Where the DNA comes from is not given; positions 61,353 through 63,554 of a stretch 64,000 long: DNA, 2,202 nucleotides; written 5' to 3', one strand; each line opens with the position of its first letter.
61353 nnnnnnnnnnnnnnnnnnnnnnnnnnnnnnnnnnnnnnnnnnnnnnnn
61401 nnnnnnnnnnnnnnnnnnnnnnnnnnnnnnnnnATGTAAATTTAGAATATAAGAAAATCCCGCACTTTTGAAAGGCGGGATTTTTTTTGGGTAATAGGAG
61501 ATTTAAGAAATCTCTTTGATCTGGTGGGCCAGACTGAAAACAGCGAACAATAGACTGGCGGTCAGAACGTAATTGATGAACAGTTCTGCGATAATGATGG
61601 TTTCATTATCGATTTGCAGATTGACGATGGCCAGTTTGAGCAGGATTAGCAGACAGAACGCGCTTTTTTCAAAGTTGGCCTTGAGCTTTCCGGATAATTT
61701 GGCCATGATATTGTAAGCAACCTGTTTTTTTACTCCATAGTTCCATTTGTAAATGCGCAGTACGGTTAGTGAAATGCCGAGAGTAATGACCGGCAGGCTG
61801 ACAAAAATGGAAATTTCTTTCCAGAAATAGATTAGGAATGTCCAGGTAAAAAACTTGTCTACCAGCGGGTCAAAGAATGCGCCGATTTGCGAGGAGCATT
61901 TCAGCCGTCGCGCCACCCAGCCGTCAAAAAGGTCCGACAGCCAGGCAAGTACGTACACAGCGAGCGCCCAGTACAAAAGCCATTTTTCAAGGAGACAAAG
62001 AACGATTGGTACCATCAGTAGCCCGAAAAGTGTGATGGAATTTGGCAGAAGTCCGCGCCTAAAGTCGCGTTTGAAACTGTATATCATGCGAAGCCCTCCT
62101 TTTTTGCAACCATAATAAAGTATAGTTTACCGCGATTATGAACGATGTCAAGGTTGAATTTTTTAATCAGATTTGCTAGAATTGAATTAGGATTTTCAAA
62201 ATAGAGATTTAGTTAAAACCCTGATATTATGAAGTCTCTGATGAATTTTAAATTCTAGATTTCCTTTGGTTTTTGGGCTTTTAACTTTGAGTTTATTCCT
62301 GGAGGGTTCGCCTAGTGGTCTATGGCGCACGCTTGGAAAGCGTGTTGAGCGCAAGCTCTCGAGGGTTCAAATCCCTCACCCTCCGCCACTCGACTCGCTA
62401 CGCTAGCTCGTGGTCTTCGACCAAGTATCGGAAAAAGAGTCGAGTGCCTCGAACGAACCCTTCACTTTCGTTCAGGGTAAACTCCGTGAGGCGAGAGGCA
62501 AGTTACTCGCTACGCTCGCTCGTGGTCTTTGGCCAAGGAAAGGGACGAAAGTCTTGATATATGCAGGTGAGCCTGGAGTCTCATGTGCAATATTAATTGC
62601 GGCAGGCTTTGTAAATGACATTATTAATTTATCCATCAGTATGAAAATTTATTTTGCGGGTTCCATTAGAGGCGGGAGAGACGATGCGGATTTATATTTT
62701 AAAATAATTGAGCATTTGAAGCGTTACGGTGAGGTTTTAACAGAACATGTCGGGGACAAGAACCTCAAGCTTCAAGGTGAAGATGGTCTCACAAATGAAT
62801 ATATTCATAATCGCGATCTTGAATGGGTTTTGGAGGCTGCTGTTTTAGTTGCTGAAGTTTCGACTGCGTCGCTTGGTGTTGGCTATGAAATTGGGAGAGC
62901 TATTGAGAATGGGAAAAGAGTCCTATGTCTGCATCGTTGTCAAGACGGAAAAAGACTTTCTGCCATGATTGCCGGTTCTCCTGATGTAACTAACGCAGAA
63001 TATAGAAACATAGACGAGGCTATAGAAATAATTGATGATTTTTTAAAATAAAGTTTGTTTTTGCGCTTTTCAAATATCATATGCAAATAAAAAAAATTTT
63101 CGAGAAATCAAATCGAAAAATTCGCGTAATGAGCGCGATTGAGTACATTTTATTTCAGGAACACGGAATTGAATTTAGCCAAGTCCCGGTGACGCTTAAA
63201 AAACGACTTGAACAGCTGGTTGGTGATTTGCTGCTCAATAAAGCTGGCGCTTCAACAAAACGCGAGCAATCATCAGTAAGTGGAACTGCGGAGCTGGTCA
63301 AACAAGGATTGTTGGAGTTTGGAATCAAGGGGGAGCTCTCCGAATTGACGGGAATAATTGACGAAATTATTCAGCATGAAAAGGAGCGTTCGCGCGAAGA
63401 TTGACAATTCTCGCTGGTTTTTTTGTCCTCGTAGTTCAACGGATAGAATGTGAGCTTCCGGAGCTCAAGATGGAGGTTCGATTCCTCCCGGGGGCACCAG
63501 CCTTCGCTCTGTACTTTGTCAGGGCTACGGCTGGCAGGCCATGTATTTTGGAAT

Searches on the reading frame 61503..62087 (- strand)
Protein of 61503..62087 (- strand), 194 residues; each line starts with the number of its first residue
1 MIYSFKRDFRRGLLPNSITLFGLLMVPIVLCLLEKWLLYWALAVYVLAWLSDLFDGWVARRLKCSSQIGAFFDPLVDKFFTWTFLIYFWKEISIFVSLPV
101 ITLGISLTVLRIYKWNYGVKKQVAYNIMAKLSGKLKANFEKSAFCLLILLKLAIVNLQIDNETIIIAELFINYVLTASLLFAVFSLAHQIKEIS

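Call 3: search_protein_families(library=pfam, proteins=[window:61503-62087:-], max_evalue=0.1)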
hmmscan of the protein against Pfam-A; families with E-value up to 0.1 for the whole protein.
window:61503-62087:- (194 aa): 1 family
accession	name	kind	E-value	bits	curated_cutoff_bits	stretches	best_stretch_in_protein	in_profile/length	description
PF01066.26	CDP-OH_P_transf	-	2.2e-22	80.5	22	1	13-159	2-138/152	CDP-alcohol phosphatidyltransferase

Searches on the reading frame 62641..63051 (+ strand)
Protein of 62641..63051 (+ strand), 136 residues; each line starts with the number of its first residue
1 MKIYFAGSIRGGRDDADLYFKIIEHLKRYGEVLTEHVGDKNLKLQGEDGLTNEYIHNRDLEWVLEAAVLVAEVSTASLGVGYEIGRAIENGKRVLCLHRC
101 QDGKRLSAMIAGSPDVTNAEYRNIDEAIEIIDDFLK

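Call 3: search_protein_families(library=pfam, proteins=[window:62641-63051:+], max_evalue=0.1)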
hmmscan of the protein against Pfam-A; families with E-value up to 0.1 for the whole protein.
window:62641-63051:+ (136 aa): 2 families
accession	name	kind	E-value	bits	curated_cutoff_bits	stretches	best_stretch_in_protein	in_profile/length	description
PF05014.21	Nuc_deoxyrib_tr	-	1.9e-13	51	28.8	1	3-98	1-97/117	Nucleoside 2-deoxyribosyltransferase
PF25281.1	MBL_MAP1B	-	0.043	13.3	37.6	1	9-49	45-83/279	MAP1B MBL-like domain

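Call 4: search_protein_families(library=ncbifam, proteins=[window:62641-63051:+], max_evalue=0.1)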
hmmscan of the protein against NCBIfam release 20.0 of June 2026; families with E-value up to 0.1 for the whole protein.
window:62641-63051:+ (136 aa): 2 families
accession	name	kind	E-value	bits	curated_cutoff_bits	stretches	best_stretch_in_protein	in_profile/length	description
TIGR03208.1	cyc_hxne_CoA_lg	equivalog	0.066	11.9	792.3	1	67-131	3-66/538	cyclohexanecarboxylate-CoA ligase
NF009221.0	PRK12568.1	equivalog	0.077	11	1270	1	22-66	564-608/745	1,4-alpha-glucan branching enzyme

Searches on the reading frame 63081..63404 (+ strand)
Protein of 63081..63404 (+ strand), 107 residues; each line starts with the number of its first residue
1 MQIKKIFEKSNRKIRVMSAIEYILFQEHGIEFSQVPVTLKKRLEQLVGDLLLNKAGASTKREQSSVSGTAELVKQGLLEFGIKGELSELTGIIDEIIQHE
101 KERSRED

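Call 3: search_protein_families(library=pfam, proteins=[window:63081-63404:+], max_evalue=0.1)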
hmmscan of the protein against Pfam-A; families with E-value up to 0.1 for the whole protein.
window:63081-63404:+ (107 aa): 1 family
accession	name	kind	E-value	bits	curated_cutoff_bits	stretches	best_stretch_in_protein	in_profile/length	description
PF07568.18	HisKA_2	-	0.068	13.7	22.3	0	2-44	28-70/76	Histidine kinase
